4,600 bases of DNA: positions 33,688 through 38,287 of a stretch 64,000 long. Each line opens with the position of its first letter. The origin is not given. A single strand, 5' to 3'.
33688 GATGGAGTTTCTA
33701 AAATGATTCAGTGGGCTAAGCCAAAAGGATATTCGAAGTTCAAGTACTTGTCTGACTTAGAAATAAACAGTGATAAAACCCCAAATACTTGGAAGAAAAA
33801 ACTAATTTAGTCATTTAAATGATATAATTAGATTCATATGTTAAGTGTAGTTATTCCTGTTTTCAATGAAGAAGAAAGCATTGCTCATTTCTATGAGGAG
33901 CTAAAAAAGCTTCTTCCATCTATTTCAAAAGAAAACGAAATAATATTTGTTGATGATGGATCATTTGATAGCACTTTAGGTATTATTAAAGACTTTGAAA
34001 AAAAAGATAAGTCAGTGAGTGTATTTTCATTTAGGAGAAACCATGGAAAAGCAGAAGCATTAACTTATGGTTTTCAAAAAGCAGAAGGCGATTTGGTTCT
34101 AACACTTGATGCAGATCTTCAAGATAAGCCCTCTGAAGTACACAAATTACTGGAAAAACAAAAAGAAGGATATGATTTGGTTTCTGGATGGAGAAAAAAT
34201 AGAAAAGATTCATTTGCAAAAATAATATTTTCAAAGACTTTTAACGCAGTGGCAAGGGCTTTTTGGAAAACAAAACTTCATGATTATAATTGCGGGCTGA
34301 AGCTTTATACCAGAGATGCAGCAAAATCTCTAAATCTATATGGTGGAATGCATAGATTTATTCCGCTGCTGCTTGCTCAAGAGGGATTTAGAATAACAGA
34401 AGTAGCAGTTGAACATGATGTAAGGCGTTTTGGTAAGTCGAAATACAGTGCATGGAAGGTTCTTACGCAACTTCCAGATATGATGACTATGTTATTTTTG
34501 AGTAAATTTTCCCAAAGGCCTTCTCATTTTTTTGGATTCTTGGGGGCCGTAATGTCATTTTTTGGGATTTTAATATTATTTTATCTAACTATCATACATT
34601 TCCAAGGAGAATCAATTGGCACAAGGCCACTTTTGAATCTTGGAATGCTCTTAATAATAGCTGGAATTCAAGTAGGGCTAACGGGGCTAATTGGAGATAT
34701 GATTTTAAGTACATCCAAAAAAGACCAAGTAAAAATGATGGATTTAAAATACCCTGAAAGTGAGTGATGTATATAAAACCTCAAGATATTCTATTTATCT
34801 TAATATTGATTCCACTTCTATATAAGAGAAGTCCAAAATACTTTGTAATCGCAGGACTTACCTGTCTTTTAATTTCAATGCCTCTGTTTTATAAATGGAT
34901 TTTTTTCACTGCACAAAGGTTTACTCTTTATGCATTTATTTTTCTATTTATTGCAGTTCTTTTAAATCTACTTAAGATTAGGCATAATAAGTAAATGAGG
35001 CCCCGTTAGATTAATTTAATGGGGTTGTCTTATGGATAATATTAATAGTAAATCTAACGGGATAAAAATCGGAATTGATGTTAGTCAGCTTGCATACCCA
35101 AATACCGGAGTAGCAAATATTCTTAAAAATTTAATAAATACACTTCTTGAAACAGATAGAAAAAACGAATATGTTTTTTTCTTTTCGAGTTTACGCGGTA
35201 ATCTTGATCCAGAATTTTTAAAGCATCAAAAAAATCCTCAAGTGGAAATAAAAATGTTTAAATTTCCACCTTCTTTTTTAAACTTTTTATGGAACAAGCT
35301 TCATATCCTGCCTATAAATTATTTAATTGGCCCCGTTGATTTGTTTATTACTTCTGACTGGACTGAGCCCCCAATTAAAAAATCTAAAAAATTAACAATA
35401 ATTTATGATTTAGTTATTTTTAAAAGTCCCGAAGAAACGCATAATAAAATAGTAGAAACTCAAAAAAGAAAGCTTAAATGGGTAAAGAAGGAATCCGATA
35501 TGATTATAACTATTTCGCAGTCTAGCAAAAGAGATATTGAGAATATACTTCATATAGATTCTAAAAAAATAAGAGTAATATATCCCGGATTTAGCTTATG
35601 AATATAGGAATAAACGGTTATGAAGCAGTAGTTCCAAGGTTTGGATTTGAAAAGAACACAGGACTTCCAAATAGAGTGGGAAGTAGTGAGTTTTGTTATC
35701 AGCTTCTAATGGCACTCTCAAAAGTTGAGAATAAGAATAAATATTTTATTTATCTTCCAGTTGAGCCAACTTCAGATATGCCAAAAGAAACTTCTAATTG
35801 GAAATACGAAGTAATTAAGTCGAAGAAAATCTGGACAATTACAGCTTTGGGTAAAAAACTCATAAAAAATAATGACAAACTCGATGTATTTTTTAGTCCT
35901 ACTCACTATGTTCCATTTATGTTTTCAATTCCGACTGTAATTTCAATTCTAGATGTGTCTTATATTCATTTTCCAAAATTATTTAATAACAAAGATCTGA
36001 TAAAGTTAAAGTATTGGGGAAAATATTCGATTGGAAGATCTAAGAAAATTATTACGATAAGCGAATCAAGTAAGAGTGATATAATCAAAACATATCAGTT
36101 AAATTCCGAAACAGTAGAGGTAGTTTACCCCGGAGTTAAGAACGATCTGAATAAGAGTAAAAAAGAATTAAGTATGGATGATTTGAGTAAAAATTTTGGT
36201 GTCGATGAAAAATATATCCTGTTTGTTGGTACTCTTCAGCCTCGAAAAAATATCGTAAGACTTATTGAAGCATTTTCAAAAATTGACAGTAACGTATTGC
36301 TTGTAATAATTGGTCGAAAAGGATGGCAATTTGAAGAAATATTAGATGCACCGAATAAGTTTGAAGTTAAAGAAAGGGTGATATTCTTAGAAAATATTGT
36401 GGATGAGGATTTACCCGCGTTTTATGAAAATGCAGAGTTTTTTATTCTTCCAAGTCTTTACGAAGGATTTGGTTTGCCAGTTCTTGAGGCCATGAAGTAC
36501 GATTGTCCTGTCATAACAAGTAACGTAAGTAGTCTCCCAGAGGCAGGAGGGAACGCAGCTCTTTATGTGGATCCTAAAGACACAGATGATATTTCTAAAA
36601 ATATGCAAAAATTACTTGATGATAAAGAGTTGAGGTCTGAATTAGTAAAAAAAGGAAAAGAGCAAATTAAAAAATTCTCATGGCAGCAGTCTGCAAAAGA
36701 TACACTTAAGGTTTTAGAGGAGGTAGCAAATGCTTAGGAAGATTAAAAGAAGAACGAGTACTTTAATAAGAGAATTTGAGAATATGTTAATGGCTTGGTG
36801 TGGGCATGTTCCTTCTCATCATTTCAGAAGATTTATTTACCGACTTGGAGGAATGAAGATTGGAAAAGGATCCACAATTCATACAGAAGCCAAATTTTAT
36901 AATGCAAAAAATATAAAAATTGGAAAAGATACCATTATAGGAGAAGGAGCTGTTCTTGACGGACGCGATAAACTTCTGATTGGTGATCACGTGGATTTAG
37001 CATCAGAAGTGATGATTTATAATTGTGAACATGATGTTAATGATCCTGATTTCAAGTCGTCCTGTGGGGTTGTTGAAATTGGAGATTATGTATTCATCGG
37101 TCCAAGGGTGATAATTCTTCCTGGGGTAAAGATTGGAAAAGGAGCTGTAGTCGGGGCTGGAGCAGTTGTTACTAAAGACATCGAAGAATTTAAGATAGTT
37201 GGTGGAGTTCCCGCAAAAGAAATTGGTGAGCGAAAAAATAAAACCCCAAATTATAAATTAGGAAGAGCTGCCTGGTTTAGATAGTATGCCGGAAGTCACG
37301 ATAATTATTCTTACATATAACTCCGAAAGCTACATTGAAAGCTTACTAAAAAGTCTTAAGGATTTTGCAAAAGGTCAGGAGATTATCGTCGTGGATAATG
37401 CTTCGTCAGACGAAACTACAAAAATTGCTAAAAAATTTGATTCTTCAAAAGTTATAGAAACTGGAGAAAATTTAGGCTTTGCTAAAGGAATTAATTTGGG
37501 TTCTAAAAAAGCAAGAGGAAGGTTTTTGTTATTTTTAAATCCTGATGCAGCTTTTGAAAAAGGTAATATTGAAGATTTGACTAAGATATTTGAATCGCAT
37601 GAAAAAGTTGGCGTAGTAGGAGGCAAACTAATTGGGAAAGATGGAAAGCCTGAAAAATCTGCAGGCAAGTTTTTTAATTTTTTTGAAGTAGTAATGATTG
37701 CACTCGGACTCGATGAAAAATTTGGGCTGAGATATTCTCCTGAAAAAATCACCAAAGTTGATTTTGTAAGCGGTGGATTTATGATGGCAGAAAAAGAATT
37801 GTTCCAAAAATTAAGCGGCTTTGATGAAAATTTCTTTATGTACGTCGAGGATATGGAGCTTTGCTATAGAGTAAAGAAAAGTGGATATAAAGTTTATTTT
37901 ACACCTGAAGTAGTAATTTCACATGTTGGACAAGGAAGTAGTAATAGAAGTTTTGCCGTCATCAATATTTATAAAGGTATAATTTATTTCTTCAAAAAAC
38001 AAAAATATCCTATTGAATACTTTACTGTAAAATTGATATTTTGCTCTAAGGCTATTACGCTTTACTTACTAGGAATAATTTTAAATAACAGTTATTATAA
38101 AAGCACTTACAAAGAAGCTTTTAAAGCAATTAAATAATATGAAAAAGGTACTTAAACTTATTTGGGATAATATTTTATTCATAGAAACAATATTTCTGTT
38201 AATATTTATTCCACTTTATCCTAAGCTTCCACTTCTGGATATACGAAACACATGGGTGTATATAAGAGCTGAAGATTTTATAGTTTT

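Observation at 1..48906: A 49-kb, about 45-gene unidirectional glycosylation island built around roughly nine GT-C-like membrane transferases and several polyprenol-P sugar synthases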

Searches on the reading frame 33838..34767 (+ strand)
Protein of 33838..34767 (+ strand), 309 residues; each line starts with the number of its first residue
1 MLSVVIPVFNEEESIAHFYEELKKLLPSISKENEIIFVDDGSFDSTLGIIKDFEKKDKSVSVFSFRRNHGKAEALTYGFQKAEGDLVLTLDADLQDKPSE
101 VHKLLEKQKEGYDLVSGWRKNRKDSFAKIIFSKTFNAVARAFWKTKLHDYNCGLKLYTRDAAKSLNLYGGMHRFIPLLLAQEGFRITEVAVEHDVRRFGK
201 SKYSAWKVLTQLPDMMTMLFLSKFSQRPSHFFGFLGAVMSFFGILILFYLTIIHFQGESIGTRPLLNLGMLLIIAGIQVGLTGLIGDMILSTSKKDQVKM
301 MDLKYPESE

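Call 6: search_protein_families(library=pfam, proteins=[window:33838-34767:+], max_evalue=0.01)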
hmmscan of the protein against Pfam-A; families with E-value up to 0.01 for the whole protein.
window:33838-34767:+ (309 aa): 3 families
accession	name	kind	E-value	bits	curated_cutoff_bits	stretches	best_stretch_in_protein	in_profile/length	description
PF00535.33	Glycos_transf_2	-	2.6e-33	115.8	23.3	1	3-163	1-165/168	Glycosyl transferase family 2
PF10111.15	Glyco_tranf_2_2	-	1.1e-08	35.3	27.3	1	3-105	1-103/276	Glycosyltransferase like family 2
PF13506.12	Glyco_transf_21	-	0.0092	15.9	21.7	0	71-153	18-102/174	Glycosyl transferase family 21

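Call 33: search_protein_families(library=ncbifam, proteins=[window:33838-34767:+], max_evalue=0.001)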
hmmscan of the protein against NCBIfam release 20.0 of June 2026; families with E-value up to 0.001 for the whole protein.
window:33838-34767:+ (309 aa): 20 families
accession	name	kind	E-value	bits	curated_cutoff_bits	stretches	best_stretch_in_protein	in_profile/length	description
NF007986.1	PRK10714.1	equivalog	1.1e-48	165.9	529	1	2-289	8-293/316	undecaprenyl-phosphate 4-deoxy-4-formamido-L-arabinose transferase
NF047588.1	GlcsyltransPgfSStrep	equivalog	2.2e-45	155.2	500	1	2-289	3-287/308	glycosyltransferase PgfS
TIGR04182.1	glyco_TIGR04182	equivalog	5.9e-24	85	325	1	3-295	3-288/293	S-layer glycoprotein N-glycosyltransferase AglJ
TIGR03937.1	PgaC_IcaA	equivalog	3.3e-16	59.2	422.3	1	2-94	47-136/407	poly-beta-1,6-N-acetyl-D-glucosamine synthase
NF041875.1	EPS_EpsD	equivalog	4.7e-13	49.2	370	1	2-115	1-111/325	exopolysaccharide biosynthesis glycosyltransferase EpsD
TIGR04283.1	glyco_like_mftF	equivalog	5.5e-13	49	182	1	2-101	1-90/221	TIGR04283 family arsenosugar biosynthesis glycosyltransferase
NF007482.0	PRK10073.1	equivalog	1.4e-12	47.2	423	1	2-107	8-109/334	glycosyltransferase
NF010496.0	PRK13915.1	equivalog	4e-11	42.6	262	1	2-105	33-139/307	glucosyl-3-phosphoglycerate synthase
NF047683.1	TeichurnBiosyTuaG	equivalog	4.2e-11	43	400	1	2-107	8-110/252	teichuronic acid biosynthesis protein TuaG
NF058614.1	PPMAGASynPpgS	equivalog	5.9e-11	42.2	370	1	4-202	4-205/226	polyprenyl-phospho-N-acetylgalactosaminyl synthase PpgS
NF041391.1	DPhHxTase_Halo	equivalog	5.9e-09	35.2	375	1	8-201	3-190/213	dolichyl-phosphate hexose transferase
NF045692.1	OglycostaseCruG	equivalog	7.2e-09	35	600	1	2-116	43-161/386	2'-O-glycosyltransferase CruG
NF050050.1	ProtGlycPglI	equivalog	9.2e-09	35.1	500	1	2-117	4-117/306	GalNAc(5)-diNAcBac-PP-undecaprenol beta-1,3-glucosyltransferase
TIGR03965.1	mycofact_glyco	equivalog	1.9e-08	33.6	280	1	3-105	77-176/467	mycofactocin biosynthesis glycosyltransferase MftF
NF038302.1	EPS_HpsE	equivalog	2.7e-08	33.1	300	1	2-98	3-101/307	hormogonium polysaccharide biosynthesis glycosyltransferase HpsE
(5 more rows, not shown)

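Call 66: search_solved_structures(query=window:33838-34764:+, max_evalue=0.001)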
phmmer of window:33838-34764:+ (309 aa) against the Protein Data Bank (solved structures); distinct sequences matched with E-value up to 0.001: 21.
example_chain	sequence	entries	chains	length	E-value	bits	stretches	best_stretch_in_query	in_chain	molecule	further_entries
9hwj_A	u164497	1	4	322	8.1e-42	146.5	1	2-289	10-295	Undecaprenyl-phosphate 4-deoxy-4-formamido-L-arabinose transferase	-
9bhc_C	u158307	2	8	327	1.4e-40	142.5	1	2-289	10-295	Undecaprenyl-phosphate 4-deoxy-4-formamido-L-arabinose transferase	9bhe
8vxh_A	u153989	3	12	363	2e-40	142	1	2-289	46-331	Undecaprenyl-phosphate 4-deoxy-4-formamido-L-arabinose transferase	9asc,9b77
5eke_A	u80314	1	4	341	9.2e-36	126.6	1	2-289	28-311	Uncharacterized glycosyltransferase sll0501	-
5ekp_C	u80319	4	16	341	1.4e-35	126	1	2-289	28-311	Uncharacterized glycosyltransferase sll0501 | Glycosyltransferase sll0501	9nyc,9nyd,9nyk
9nye_A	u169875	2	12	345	1.5e-35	125.9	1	2-289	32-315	Glycosyltransferase sll0501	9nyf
5mlz_A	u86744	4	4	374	1e-13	54.2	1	2-209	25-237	Dolichol monophosphate mannose synthase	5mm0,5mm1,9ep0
9omj_A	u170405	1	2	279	2.7e-07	33.2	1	2-118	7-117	Glycosyltransferase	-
9omm_A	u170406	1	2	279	2.7e-07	33.2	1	2-118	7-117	Glycosyltransferase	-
9omh_A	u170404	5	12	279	2.7e-07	33.2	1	2-118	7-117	Glycosyltransferase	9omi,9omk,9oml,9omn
7pdo_A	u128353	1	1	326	2.8e-06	29.9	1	2-120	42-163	Glucosyl-3-phosphoglycerate synthase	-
7p5l_A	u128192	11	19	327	2.8e-06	29.8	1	2-120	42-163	Glucosyl-3-phosphoglycerate synthase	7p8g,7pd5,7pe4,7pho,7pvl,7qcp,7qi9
6p61_A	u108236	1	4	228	1.4e-05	27.6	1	2-106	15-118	Glycosyltransferase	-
5tze_C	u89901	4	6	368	2.9e-05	26.5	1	2-93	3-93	Glycosyl transferase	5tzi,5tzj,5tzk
5tz8_A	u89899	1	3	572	5.3e-05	25.7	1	2-93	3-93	Glycosyl transferase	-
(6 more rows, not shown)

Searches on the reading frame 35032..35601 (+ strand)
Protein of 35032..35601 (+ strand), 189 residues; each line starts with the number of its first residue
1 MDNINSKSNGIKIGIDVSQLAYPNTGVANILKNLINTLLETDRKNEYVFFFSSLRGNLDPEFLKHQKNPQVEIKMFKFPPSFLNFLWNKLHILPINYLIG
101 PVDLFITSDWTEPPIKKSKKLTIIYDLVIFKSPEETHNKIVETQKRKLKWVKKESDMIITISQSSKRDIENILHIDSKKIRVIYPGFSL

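Call 6: search_protein_families(library=pfam, proteins=[window:35032-35601:+], max_evalue=0.01)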
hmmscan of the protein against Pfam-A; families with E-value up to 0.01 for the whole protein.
window:35032-35601:+ (189 aa): 1 family
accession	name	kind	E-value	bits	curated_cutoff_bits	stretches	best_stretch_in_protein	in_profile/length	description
PF13439.12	Glyco_transf_4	-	1.1e-07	32.5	28.5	1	26-187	3-166/170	Glycosyltransferase Family 4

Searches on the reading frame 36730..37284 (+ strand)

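Call 6: search_protein_families(library=pfam, proteins=[window:36730-37284:+], max_evalue=0.01)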
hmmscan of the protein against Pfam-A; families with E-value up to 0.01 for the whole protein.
window:36730-37284:+ (184 aa): 3 families
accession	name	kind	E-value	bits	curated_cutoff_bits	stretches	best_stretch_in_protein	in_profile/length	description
PF00132.30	Hexapep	-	1.8e-16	59.5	27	2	115-149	2-36/36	Bacterial transferase hexapeptide (six repeats)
PF14602.12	Hexapep_2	-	7e-08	32.5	27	1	115-149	2-34/34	Hexapeptide repeat of succinyl-transferase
PF25084.1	LbH_EIF2B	-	0.00073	20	54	1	59-151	19-103/105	EIF2B subunit epsilon LbH domain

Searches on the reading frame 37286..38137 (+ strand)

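Call 6: search_protein_families(library=pfam, proteins=[window:37286-38137:+], max_evalue=0.01)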
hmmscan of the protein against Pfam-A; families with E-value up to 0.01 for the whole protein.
window:37286-38137:+ (283 aa): 8 families
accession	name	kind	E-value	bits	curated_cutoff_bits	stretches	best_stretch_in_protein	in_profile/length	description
PF00535.33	Glycos_transf_2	-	3.5e-27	95.8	23.3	1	5-176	1-167/168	Glycosyl transferase family 2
PF13641.12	Glyco_tranf_2_3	-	2.2e-15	57.7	27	1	2-216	1-213/230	Glycosyltransferase like family 2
PF13712.12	Glyco_tranf_2_5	-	5.2e-10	39.8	27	1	57-204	33-178/210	Glycosyltransferase like family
PF10111.15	Glyco_tranf_2_2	-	7.9e-10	39.1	27.3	1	6-246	2-242/276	Glycosyltransferase like family 2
PF02709.20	Glyco_transf_7C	-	1.7e-06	28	23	1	162-207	20-66/78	N-terminal domain of galactosyltransferase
PF13632.12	Glyco_trans_2_3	-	7.7e-06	26.3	27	1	152-215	63-124/198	Glycosyl transferase family group 2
PF13506.12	Glyco_transf_21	-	1.2e-05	25.3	21.7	1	73-220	26-162/174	Glycosyl transferase family 21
PF24395.1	OLD-like_TOPRIM_1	-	0.0095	16.2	27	0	12-58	38-83/162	OLD-like TOPRIM 1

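Call 33: search_protein_families(library=ncbifam, proteins=[window:37286-38137:+], max_evalue=0.001)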
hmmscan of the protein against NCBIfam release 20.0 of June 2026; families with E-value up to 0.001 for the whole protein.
window:37286-38137:+ (283 aa): 22 families
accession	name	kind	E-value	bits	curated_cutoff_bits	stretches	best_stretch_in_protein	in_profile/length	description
TIGR04283.1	glyco_like_mftF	equivalog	1.2e-22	80.6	182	1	5-109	2-105/221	TIGR04283 family arsenosugar biosynthesis glycosyltransferase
TIGR03965.1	mycofact_glyco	equivalog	6.5e-22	78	280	1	2-213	74-280/467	mycofactocin biosynthesis glycosyltransferase MftF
TIGR01556.1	rhamnosyltran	subfamily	2.1e-19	69.8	200.55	1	10-218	2-206/281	rhamnosyltransferase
NF041875.1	EPS_EpsD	equivalog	7.2e-19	68.3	370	1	4-259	1-254/325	exopolysaccharide biosynthesis glycosyltransferase EpsD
NF038302.1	EPS_HpsE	equivalog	3.6e-16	59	300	1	3-214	2-223/307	hormogonium polysaccharide biosynthesis glycosyltransferase HpsE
TIGR03937.1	PgaC_IcaA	equivalog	5e-15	55.4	422.3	1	2-113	45-161/407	poly-beta-1,6-N-acetyl-D-glucosamine synthase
NF038299.1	EPS_HpsN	equivalog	2.1e-13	49.9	425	1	2-217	1-224/317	hormogonium polysaccharide biosynthesis glycosyltransferase HpsN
NF047683.1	TeichurnBiosyTuaG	equivalog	2.1e-12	47.2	400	1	2-121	6-131/252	teichuronic acid biosynthesis protein TuaG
TIGR03111.1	glyc2_xrt_Gpos1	hypoth_equivalog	7.7e-12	44.7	363.95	1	1-198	48-250/439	TIGR03111 family XrtG-associated glycosyltransferase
NF041394.1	GtaseAglG_Halo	equivalog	3.1e-09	36.5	440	1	3-213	2-215/304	glucosyl-dolichyl phosphate glucuronosyltransferase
NF007482.0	PRK10073.1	equivalog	9.6e-09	34.7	423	1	2-101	6-109/334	glycosyltransferase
NF053739.1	GlytfEpsEBac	equivalog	9.8e-09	34.6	450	1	2-211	1-200/265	glycosyltransferase EpsE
NF050050.1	ProtGlycPglI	equivalog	1.4e-08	34.5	500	1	1-121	1-126/306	GalNAc(5)-diNAcBac-PP-undecaprenol beta-1,3-glucosyltransferase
TIGR04182.1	glyco_TIGR04182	equivalog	8.3e-08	31.9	325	1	3-118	1-113/293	S-layer glycoprotein N-glycosyltransferase AglJ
NF050819.1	PolSacchBiosHfsG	equivalog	2.6e-06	26.8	500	1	5-113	15-128/302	polysaccharide biosynthesis protein HfsG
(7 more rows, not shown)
